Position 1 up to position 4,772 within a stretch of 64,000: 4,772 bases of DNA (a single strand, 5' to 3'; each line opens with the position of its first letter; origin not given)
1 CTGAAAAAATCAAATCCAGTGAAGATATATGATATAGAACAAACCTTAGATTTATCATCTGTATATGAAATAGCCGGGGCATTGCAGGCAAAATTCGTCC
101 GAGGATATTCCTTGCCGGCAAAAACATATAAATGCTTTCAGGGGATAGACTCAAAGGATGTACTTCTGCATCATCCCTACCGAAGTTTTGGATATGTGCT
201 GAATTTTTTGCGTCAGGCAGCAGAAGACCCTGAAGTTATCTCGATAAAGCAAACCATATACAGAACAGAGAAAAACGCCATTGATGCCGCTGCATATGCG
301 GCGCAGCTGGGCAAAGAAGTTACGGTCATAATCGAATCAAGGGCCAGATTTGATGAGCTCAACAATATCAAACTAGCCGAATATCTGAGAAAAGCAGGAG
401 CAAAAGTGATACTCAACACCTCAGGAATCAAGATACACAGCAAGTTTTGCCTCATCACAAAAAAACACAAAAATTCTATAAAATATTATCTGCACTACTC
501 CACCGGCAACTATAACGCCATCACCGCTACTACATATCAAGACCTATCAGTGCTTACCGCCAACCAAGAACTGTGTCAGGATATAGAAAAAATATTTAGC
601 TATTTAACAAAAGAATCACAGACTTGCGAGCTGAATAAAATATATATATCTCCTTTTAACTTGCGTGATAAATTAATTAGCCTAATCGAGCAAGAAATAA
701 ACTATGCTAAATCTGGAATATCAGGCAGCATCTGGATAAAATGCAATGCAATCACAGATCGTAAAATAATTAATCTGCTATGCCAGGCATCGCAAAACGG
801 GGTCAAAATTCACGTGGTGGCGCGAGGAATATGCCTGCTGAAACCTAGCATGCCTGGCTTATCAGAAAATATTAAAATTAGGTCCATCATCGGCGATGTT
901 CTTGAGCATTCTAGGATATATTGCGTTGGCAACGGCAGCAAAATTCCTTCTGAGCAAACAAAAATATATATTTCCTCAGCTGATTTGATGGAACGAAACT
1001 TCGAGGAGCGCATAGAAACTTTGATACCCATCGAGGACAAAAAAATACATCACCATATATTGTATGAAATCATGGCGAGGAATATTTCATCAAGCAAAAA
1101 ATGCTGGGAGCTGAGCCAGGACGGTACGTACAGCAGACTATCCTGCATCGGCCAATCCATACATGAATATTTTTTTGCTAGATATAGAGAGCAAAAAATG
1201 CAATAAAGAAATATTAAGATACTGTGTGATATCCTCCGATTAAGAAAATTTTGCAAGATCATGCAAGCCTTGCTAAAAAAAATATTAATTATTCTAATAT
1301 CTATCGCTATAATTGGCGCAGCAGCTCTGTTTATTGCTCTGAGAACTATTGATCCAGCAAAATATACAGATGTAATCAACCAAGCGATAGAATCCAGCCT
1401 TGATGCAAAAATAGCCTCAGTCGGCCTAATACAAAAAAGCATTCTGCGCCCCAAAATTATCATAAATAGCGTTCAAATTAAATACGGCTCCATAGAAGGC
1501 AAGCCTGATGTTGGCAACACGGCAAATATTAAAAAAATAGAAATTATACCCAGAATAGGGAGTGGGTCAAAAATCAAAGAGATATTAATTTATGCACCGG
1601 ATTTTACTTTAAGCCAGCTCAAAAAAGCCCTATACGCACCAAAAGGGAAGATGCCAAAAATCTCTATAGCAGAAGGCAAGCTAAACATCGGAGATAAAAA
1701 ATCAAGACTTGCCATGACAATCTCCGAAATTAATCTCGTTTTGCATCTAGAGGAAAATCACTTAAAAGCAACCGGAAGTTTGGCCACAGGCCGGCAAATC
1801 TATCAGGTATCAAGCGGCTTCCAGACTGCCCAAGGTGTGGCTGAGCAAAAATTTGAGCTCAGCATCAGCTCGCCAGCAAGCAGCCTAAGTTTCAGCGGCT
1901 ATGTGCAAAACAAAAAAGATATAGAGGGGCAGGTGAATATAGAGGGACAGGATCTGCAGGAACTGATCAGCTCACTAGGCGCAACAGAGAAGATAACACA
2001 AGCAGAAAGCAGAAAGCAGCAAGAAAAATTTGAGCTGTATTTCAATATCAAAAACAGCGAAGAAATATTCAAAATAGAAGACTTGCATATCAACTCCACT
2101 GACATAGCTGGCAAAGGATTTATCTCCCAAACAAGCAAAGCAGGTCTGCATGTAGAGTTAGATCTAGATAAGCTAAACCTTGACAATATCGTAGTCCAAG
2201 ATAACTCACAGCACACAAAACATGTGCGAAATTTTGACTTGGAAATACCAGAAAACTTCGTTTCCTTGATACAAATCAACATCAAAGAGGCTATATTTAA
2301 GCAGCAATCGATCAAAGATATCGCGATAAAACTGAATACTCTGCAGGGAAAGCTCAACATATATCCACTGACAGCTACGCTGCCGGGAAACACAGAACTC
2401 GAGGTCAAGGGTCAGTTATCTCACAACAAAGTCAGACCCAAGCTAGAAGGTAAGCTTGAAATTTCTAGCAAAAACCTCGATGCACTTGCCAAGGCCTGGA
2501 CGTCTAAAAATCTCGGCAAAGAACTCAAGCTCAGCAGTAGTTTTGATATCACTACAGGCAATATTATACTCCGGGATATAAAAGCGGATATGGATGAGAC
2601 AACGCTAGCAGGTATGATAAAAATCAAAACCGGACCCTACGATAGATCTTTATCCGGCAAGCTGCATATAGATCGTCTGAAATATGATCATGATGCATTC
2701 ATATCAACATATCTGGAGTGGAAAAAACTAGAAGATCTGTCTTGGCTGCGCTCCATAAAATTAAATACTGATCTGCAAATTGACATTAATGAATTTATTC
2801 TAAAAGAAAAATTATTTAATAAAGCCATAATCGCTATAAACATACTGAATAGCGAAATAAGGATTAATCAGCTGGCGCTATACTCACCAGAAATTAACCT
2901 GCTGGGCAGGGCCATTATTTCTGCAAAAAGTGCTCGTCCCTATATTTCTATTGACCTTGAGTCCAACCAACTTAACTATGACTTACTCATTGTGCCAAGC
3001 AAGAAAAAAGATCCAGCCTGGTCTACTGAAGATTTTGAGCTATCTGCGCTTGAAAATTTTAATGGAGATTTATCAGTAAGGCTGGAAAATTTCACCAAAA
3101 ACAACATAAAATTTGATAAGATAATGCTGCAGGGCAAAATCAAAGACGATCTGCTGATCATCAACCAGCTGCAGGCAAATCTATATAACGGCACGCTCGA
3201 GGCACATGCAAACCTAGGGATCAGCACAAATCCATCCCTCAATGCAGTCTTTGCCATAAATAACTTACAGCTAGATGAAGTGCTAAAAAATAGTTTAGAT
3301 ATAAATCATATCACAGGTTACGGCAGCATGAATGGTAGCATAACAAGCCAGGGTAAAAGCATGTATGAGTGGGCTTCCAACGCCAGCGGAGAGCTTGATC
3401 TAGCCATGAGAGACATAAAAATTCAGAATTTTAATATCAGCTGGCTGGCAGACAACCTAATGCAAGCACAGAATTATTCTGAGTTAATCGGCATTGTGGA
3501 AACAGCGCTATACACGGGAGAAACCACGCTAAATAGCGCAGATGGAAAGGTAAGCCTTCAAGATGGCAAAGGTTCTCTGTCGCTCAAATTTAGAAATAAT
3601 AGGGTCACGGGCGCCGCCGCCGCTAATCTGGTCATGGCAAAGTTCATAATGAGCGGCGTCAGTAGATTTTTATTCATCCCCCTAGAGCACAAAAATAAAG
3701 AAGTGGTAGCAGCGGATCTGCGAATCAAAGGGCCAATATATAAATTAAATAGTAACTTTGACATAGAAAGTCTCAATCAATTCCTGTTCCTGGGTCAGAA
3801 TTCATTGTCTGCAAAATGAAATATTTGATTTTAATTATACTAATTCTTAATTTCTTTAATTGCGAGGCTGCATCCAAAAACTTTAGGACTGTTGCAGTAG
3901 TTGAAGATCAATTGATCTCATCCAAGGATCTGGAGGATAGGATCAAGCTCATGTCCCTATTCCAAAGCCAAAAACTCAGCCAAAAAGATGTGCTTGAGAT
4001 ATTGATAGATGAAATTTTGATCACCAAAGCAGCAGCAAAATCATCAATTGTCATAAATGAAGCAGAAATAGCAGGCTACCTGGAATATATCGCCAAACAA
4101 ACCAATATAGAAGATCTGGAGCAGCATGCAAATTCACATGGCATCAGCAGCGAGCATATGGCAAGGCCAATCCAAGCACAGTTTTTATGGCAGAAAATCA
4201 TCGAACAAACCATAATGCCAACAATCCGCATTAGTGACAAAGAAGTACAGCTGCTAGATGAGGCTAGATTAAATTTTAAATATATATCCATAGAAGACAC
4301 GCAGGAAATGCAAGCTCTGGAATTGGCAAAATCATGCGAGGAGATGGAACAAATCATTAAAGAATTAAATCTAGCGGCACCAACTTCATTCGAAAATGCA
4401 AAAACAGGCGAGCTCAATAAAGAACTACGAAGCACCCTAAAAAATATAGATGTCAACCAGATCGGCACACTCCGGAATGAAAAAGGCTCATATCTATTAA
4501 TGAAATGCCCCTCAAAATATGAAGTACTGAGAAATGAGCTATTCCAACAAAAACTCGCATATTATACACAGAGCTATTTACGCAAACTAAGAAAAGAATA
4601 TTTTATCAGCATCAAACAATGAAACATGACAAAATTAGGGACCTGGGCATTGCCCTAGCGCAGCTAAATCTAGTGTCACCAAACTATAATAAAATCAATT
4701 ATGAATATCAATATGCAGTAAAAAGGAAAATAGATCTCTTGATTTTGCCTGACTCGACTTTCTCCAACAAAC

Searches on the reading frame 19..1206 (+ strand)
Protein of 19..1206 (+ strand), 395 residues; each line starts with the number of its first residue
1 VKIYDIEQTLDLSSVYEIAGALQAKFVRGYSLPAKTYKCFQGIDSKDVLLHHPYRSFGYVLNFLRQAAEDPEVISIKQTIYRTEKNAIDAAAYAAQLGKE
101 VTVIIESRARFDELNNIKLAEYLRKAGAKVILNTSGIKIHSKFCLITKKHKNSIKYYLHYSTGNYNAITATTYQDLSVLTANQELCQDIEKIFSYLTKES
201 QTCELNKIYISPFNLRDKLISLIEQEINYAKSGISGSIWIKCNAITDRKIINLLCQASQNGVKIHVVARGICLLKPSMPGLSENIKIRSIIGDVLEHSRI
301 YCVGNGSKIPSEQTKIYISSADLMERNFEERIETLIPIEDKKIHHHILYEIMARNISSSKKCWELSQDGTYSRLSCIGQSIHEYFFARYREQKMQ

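Call 68: search_protein_families(library=pfam, proteins=[window:19-1206:+], max_evalue=0.0001)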
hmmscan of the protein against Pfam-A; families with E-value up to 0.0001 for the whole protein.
window:19-1206:+ (395 aa): 3 families
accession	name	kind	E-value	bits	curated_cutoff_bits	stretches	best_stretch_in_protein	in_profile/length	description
PF17941.7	PP_kinase_C_1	-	9.4e-60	201.4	25.7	1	39-201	2-166/167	Polyphosphate kinase C-terminal domain 1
PF13090.12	PP_kinase_C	-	4.6e-53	179.7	25.8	1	209-375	2-162/172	Polyphosphate kinase C-terminal domain 2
PF13091.12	PLDc_2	-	1.2e-12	48.2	27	2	225-347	3-124/132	PLD-like domain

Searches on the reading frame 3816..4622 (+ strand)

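Call 68: search_protein_families(library=pfam, proteins=[window:3816-4622:+], max_evalue=0.0001)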
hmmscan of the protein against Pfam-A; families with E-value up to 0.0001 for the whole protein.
window:3816-4622:+ (268 aa): 3 families
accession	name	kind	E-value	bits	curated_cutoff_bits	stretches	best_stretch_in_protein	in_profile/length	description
PF09312.16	SurA_N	-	6.1e-05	23.6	30.8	1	24-124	3-113/118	SurA N-terminal domain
PF13623.11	SurA_N_2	-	6.6e-05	23.3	28.5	0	5-91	17-121/145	SurA-like N-terminal domain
PF13624.11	SurA_N_3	-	7.3e-05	23.1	27.2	1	4-128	18-161/162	SurA-like N-terminal domain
